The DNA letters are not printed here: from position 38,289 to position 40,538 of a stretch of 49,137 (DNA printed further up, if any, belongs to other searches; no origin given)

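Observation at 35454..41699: Co-directional cluster of a TlpA-like reductase, a T9SS multiheme cytochrome and a T9SS FG-GAP/UnbV propeller: a candidate surface redox module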

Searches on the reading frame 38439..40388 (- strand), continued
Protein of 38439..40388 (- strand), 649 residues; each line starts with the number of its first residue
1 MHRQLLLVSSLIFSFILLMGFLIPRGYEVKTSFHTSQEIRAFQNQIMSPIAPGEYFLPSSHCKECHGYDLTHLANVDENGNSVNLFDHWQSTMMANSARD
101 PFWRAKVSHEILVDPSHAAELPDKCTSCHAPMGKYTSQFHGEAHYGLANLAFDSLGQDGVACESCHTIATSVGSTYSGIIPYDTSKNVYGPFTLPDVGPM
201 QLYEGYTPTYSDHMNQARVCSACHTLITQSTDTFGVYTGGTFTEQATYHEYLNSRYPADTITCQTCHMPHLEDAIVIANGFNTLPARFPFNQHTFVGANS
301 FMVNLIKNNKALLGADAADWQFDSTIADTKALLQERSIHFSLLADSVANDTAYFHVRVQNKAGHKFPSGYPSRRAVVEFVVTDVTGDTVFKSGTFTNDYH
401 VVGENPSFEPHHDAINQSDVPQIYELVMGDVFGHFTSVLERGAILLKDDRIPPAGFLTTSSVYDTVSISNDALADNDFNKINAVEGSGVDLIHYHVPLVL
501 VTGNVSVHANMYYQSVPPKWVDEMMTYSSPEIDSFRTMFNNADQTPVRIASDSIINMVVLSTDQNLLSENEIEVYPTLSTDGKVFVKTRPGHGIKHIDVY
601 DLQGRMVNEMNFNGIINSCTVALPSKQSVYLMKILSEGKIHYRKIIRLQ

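Call 73: search_protein_families(library=pfam, proteins=[P0303, P0309, P0324, P0354, P0356, P0327, P0252, P0283, P0361], max_evalue=0.001)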
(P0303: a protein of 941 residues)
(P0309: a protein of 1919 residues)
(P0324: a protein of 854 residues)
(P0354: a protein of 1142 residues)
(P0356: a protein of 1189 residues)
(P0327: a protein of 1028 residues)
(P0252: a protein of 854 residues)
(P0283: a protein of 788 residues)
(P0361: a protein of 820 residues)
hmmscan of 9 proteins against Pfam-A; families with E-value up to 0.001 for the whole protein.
P0303 (941 aa): 5 families
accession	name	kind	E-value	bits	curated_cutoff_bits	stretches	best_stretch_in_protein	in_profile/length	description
PF07995.17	GSDH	-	1.1e-19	71.4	25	1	69-403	2-325/332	Glucose / Sorbosone dehydrogenase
PF13442.11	Cytochrome_CBB3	-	7.2e-05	23.5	27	0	438-471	12-42/68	Cytochrome C oxidase, cbb3-type, subunit III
PF23500.1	DUF7133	-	0.00014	21.8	27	0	163-400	120-345/385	Domain of unknown function (DUF7133)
PF14522.11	Cytochrome_C7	-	0.00061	20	24.8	0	436-545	12-67/67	Cytochrome c7 and related cytochrome c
PF22113.1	Mtrc-MtrF_II-IV_dom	-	0.00096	19.2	30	0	435-547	79-166/176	Outer membrane cytochrome MtrC/MtrF-like, domains II/IV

P0309 (1919 aa): 2 families
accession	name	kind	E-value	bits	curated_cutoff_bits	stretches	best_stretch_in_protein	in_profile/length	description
PF13442.11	Cytochrome_CBB3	-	1e-05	26.2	27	0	1747-1822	5-67/68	Cytochrome C oxidase, cbb3-type, subunit III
PF01483.27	P_proprotein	-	0.00099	19.6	21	0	968-1082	5-86/86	Proprotein convertase P-domain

P0324 (854 aa): 4 families
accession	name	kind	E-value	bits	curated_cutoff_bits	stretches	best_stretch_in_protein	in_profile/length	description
PF22113.1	Mtrc-MtrF_II-IV_dom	-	1.6e-08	34.7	30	1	353-467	77-166/176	Outer membrane cytochrome MtrC/MtrF-like, domains II/IV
PF14522.11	Cytochrome_C7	-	1.4e-05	25.3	24.8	0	515-572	37-66/67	Cytochrome c7 and related cytochrome c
PF14537.11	Cytochrom_c3_2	-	5.7e-05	23.9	25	0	410-466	22-66/79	Cytochrome c3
PF09699.15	Paired_CXXCH_1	-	0.00029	20.9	20.6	0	412-428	4-20/41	Doubled CXXCH motif (Paired_CXXCH_1)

P0354 (1142 aa): 7 families
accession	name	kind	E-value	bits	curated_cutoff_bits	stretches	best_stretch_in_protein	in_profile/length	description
PF07995.17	GSDH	-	2.8e-38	132.5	25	1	43-291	1-226/332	Glucose / Sorbosone dehydrogenase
PF00754.31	F5_F8_type_C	-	2.1e-22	80.1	28.2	1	458-573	5-122/127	F5/8 type C domain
PF22633.2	F5_F8_type_C_2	-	1.4e-21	77.3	27.8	1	476-561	1-91/91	NedA-like, galactose-binding domain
PF22113.1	Mtrc-MtrF_II-IV_dom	-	5.8e-06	26.4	30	0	596-730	21-148/176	Outer membrane cytochrome MtrC/MtrF-like, domains II/IV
PF14522.11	Cytochrome_C7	-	2.4e-05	24.5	24.8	0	597-711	6-67/67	Cytochrome c7 and related cytochrome c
PF13442.11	Cytochrome_CBB3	-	0.00076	20.2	27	0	599-638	9-43/68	Cytochrome C oxidase, cbb3-type, subunit III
PF13435.11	Cytochrome_C554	-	0.00097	20.5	20.8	0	605-710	1-83/84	Cytochrome c554 and c-prime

P0356 (1189 aa): 5 families
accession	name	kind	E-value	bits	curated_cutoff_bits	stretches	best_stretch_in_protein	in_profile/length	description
PF07995.17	GSDH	-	3.3e-40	138.8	25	1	46-369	12-325/332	Glucose / Sorbosone dehydrogenase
PF22113.1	Mtrc-MtrF_II-IV_dom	-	1.5e-06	28.3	30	0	643-852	29-166/176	Outer membrane cytochrome MtrC/MtrF-like, domains II/IV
PF13435.11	Cytochrome_C554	-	5.2e-05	24.5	20.8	1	644-748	1-83/84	Cytochrome c554 and c-prime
PF14537.11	Cytochrom_c3_2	-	0.00021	22.1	25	0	701-750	23-66/79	Cytochrome c3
PF14522.11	Cytochrome_C7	-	0.00034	20.8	24.8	0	741-849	13-66/67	Cytochrome c7 and related cytochrome c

P0327 (1028 aa): 3 families
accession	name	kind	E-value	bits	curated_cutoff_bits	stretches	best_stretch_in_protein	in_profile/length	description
PF22113.1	Mtrc-MtrF_II-IV_dom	-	1.4e-07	31.6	30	1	54-170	76-167/176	Outer membrane cytochrome MtrC/MtrF-like, domains II/IV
PF14522.11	Cytochrome_C7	-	1e-05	25.7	24.8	0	59-167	13-67/67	Cytochrome c7 and related cytochrome c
PF13442.11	Cytochrome_CBB3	-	0.00097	19.9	27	0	111-128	6-24/68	Cytochrome C oxidase, cbb3-type, subunit III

P0252 (854 aa): 3 families
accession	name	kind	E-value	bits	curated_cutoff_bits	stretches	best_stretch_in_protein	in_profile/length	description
PF18962.6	Por_Secre_tail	-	6.8e-10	39.5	27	1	764-851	1-73/75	Secretion system C-terminal sorting domain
PF14522.11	Cytochrome_C7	-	9.1e-10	38.7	24.8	0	113-163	8-49/67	Cytochrome c7 and related cytochrome c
PF22113.1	Mtrc-MtrF_II-IV_dom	-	4.4e-07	30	30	0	51-164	75-165/176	Outer membrane cytochrome MtrC/MtrF-like, domains II/IV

P0283 (788 aa): 4 families
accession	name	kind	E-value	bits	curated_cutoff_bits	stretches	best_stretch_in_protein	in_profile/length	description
PF22113.1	Mtrc-MtrF_II-IV_dom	-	3.9e-07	30.2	30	1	138-259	74-167/176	Outer membrane cytochrome MtrC/MtrF-like, domains II/IV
PF02335.20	Cytochrom_C552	-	1.4e-06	28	24.1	1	238-265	234-261/438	Cytochrome c552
PF14522.11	Cytochrome_C7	-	1.9e-05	24.8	24.8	0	138-255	43-66/67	Cytochrome c7 and related cytochrome c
PF14537.11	Cytochrom_c3_2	-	0.00012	22.9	25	0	104-154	22-66/79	Cytochrome c3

P0361 (820 aa): 7 families
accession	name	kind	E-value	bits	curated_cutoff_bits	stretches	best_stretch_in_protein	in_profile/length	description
PF00404.24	Dockerin_1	-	1.1e-08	35.5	22.9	1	763-809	3-56/57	Dockerin type I domain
PF04862.18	DUF642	-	2.6e-07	31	27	1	24-171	1-144/157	Protein of unknown function (DUF642)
PF22113.1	Mtrc-MtrF_II-IV_dom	-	4.8e-06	26.6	30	1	214-325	80-164/176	Outer membrane cytochrome MtrC/MtrF-like, domains II/IV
PF14522.11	Cytochrome_C7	-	9e-06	25.9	24.8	0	210-325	7-67/67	Cytochrome c7 and related cytochrome c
PF14537.11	Cytochrom_c3_2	-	2.2e-05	25.3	25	0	267-325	21-65/79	Cytochrome c3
PF13442.11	Cytochrome_CBB3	-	2.9e-05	24.8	27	0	267-292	6-30/68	Cytochrome C oxidase, cbb3-type, subunit III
PF02412.23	TSP_3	-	8e-05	22.7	25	1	727-748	15-36/36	Thrombospondin type 3 repeat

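Call 74: list_cluster_members(proteins=[P0303, P0354, P0356, P0361, P0309, P0295, P0305, P0332, P0366, P0390])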
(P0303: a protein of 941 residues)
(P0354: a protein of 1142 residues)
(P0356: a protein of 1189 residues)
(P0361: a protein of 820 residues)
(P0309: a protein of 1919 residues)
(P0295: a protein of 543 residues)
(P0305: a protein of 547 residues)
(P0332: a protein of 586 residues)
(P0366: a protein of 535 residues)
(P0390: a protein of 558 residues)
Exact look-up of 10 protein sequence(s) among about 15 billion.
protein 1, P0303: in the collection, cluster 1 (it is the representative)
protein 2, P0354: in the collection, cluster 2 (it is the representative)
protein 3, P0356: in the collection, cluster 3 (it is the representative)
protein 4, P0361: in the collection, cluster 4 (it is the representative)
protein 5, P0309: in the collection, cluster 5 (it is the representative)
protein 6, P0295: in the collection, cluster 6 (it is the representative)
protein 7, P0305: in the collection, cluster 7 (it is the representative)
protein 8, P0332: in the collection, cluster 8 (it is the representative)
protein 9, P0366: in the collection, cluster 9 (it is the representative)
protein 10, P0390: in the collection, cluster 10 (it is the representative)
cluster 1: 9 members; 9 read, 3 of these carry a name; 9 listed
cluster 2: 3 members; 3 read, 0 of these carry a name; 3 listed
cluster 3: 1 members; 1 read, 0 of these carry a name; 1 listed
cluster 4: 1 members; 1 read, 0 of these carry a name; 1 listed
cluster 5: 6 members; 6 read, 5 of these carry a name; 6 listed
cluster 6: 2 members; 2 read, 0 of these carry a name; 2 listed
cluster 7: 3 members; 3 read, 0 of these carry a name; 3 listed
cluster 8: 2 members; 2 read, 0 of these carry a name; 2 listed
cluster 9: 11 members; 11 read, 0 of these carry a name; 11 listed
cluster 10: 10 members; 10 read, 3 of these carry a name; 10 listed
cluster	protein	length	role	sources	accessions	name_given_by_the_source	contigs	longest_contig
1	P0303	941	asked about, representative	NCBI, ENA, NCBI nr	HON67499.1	MAG TPA: PQQ-dependent sugar dehydrogenase [Phycisphaerae bacterium] | PQQ-dependent sugar dehydrogenase [Phycisphaerae bacterium]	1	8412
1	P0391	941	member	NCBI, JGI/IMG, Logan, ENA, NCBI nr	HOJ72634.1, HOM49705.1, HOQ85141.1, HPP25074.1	MAG TPA: PQQ-dependent sugar dehydrogenase [Phycisphaerae bacterium] | PQQ-dependent sugar dehydrogenase [Phycisphaerae bacterium]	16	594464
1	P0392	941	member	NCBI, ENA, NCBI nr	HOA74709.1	MAG TPA: PQQ-dependent sugar dehydrogenase [Phycisphaerae bacterium] | PQQ-dependent sugar dehydrogenase [Phycisphaerae bacterium]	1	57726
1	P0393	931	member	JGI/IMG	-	-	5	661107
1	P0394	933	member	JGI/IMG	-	-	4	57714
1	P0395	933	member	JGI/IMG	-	-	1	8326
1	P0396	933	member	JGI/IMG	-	-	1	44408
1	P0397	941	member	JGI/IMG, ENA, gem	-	-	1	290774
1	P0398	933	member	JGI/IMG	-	-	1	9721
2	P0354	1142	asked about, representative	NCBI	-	-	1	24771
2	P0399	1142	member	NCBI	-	-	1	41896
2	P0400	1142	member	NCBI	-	-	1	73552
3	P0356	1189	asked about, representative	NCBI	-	-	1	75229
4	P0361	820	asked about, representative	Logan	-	-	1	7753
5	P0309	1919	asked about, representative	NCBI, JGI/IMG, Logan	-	subtilisin-like proprotein convertase family protein/cytochrome c553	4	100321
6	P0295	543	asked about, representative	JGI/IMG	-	-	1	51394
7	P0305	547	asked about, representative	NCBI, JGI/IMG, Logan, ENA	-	-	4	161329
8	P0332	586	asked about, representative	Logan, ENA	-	-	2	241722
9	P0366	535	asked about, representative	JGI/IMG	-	-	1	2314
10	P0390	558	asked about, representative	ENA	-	-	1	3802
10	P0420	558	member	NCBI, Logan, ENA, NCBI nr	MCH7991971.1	MAG: hypothetical protein IIC35_06095 [Gemmatimonadetes bacterium] | hypothetical protein [Gemmatimonadota bacterium]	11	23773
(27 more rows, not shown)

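Call 75: find_encoding_contigs(protein=P0305, flank=6000, max_places=1)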
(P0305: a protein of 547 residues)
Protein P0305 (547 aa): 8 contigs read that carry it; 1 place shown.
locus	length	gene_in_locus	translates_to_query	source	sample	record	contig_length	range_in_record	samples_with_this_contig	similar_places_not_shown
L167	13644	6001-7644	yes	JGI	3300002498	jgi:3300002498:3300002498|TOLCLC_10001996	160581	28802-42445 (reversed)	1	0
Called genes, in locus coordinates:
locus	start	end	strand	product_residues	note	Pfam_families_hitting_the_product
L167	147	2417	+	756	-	PF00930:DPPIV_N, PF26549:Tricorn_N (faint), PF07676:PD40 (faint), PF20434:BD-FAE (faint), PF00326:Peptidase_S9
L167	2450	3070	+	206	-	PF06439:3keto-disac_hyd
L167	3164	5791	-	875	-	-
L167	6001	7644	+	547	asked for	-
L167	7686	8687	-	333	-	PF01547:SBP_bac_1, PF13531:SBP_bac_11, PF13416:SBP_bac_8 (weak), PF13343:SBP_bac_6 (weak)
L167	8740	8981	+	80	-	-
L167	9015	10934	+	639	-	-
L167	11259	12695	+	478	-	-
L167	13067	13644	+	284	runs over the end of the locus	PF18928:DUF5677 (weak)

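Call 76: find_encoding_contigs(protein=P0420, flank=6000, max_places=1)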
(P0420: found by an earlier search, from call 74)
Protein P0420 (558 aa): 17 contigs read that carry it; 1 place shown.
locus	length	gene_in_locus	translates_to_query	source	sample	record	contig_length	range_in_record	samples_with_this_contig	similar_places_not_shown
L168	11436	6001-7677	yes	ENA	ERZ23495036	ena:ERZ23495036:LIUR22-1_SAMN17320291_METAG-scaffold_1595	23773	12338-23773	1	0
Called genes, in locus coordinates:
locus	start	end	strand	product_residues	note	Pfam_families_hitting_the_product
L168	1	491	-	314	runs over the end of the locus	PF02567:PhzC-PhzF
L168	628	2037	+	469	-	PF00474:SSF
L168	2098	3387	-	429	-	PF01546:Peptidase_M20 (weak), PF04389:Peptidase_M28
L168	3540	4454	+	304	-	PF00850:Hist_deacetyl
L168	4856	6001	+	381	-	PF13442:Cytochrome_CBB3, PF00034:Cytochrom_C (weak)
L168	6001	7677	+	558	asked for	PF14522:Cytochrome_C7 (faint), PF22113:Mtrc-MtrF_II-IV_dom (faint)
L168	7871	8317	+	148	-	PF08327:AHSA1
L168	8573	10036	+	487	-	PF00089:Trypsin, PF13365:Trypsin_2, PF00595:PDZ, PF13180:PDZ_2, PF14685:PDZ_Tricorn (faint), PF17820:PDZ_6, PF13180:PDZ_2 (weak)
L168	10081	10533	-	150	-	PF13474:SnoaL_3, PF14534:DUF4440, PF12680:SnoaL_2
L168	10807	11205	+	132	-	PF25056:DUF7793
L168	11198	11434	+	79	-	?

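Call 95: search_protein_families(library=pfam, proteins=[L165:7456-7872:-, L147:1427-1864:-, L046:9211-9675:-, L029:9277-9759:+, L064:9375-9905:+, L151:7337-7678:+, L163:7690-8034:+, L071:9085-9807:+, L137:3870-4484:-, L137:4488-4847:-], max_evalue=0.001)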
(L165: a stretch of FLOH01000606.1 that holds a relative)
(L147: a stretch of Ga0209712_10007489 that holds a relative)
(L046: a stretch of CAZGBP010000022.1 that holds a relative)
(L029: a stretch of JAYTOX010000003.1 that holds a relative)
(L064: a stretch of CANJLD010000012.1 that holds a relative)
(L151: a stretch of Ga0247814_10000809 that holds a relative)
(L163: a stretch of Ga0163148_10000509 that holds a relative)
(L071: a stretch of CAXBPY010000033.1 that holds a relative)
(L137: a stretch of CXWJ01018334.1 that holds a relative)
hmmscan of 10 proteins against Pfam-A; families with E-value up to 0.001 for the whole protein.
L165:7456-7872:- (138 aa): 1 family
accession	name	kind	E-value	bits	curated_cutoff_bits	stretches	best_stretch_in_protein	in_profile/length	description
PF00581.25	Rhodanese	-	6e-15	56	22.2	1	50-126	3-89/102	Rhodanese-like domain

L147:1427-1864:- (145 aa): 0 families

L046:9211-9675:- (154 aa): 1 family
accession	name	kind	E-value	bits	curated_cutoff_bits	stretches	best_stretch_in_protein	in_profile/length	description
PF00571.33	CBS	-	3.3e-26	91.8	24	2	84-137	2-56/57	CBS domain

L029:9277-9759:+ (160 aa): 2 families
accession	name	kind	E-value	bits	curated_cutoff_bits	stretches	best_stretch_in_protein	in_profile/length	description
PF12867.12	DinB_2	-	1.7e-08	35.4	24.8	1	32-135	27-128/128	DinB superfamily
PF05163.17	DinB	-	1.1e-07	32.4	23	1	39-155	44-158/165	DinB family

L064:9375-9905:+ (176 aa): 1 family
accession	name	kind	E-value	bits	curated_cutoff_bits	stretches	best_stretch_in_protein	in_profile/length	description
PF14539.12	DUF4442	-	1.6e-06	28.8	25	1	39-130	13-101/132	Domain of unknown function (DUF4442)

L151:7337-7678:+ (113 aa): 1 family
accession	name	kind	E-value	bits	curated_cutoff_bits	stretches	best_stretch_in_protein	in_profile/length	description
PF03840.19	SecG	-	1.4e-14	54.4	29.2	1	5-71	2-69/70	Preprotein translocase SecG subunit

L163:7690-8034:+ (114 aa): 0 families

L071:9085-9807:+ (240 aa): 1 family
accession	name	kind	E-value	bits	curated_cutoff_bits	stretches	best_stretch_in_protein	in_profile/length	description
PF18962.6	Por_Secre_tail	-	6.2e-11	42.9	27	1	168-230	1-67/75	Secretion system C-terminal sorting domain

L137:3870-4484:- (204 aa): 5 families
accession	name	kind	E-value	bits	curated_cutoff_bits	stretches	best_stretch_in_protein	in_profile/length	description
PF00578.27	AhpC-TSA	-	3.9e-21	75.7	26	1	27-144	1-116/124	AhpC/TSA family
PF08534.16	Redoxin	-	2.2e-18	66.9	26.6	1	27-161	2-137/148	Redoxin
PF13905.12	Thioredoxin_8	-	9.1e-08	32.8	27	1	54-147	3-92/94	Thioredoxin-like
PF13098.12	Thioredoxin_2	-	1.1e-07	32.5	27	1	50-160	3-97/104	Thioredoxin-like domain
PF20029.6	DUF6436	-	0.00059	20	27.3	0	49-197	17-130/133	Domain of unknown function (DUF6436)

L137:4488-4847:- (119 aa): 4 families
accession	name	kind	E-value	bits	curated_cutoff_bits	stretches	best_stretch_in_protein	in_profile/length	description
PF00578.27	AhpC-TSA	-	3.9e-14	53.1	26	1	3-99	28-121/124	AhpC/TSA family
PF08534.16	Redoxin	-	3.3e-10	40.4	26.6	1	2-100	30-129/148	Redoxin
PF13905.12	Thioredoxin_8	-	2.2e-09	37.9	27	1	2-99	3-94/94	Thioredoxin-like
PF00085.26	Thioredoxin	-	1.4e-06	28.6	23.5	1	3-49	21-66/103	Thioredoxin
